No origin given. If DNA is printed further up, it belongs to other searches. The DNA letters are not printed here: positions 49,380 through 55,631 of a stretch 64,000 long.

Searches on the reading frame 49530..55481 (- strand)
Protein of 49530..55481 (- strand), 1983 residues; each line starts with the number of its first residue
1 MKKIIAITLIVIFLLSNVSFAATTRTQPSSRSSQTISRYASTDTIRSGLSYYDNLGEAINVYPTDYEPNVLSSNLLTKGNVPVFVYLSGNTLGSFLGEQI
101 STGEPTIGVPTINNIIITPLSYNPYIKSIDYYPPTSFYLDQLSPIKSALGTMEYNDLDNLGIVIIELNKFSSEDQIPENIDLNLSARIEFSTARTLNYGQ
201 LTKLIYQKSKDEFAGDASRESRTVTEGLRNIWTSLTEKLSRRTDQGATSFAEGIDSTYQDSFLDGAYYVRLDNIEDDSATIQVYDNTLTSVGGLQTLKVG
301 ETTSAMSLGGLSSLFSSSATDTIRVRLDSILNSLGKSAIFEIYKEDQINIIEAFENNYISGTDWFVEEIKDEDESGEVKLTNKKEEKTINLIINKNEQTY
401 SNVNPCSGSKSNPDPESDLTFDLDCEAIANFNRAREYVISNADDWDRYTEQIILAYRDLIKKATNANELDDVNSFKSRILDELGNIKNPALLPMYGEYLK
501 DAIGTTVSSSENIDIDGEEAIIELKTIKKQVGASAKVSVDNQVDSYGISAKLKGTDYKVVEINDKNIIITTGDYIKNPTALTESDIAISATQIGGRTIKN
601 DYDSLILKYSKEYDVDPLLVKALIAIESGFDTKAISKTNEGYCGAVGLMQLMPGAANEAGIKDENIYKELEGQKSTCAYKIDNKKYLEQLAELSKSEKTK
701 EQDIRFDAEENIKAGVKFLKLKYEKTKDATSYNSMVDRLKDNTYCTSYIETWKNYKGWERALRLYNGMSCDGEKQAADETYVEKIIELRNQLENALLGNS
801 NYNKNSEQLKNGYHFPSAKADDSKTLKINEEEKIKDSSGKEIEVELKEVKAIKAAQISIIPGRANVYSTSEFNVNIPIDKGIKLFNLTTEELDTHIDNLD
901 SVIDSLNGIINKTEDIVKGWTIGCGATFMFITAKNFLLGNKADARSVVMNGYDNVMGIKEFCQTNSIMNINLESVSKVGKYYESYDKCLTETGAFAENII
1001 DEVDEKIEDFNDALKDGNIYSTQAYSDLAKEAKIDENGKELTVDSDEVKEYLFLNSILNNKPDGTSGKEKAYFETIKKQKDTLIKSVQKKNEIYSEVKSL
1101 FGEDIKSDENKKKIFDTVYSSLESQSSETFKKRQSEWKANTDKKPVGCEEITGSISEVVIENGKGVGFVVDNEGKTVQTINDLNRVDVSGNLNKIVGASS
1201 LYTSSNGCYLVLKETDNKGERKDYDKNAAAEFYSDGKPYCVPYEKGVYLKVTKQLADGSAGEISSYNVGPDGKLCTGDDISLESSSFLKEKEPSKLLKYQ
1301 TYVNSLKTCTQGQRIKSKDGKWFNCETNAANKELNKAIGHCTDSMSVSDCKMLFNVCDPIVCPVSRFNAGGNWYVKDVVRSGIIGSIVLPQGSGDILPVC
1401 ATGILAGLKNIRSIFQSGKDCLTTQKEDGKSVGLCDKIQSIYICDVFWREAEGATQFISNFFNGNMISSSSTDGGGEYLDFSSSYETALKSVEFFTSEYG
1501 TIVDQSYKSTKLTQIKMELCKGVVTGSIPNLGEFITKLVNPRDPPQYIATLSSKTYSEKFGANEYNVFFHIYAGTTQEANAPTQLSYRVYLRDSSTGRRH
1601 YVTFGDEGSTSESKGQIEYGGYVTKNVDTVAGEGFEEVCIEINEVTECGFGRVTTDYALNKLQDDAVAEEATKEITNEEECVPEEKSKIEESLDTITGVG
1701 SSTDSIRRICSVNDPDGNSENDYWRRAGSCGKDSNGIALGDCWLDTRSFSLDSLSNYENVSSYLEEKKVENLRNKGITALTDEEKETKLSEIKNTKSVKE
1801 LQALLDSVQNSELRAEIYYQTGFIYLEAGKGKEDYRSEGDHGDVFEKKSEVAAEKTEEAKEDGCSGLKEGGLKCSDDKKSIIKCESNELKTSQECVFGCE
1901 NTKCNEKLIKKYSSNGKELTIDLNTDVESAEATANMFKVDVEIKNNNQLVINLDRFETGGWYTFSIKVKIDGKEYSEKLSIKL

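Call 11: search_protein_families(library=pfam, proteins=[window:49530-55481:-], max_evalue=0.00001)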
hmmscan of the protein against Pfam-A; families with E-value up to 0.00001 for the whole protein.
window:49530-55481:- (1983 aa): 2 families
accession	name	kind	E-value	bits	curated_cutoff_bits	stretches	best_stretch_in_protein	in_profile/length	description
PF01464.25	SLT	-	4.7e-14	52.4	21.3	1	605-662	2-54/117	Transglycosylase SLT domain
PF01832.25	Glucosaminidase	-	1e-06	29.8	30.2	1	607-792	5-121/123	Mannosyl-glycoprotein endo-beta-N-acetylglucosaminidase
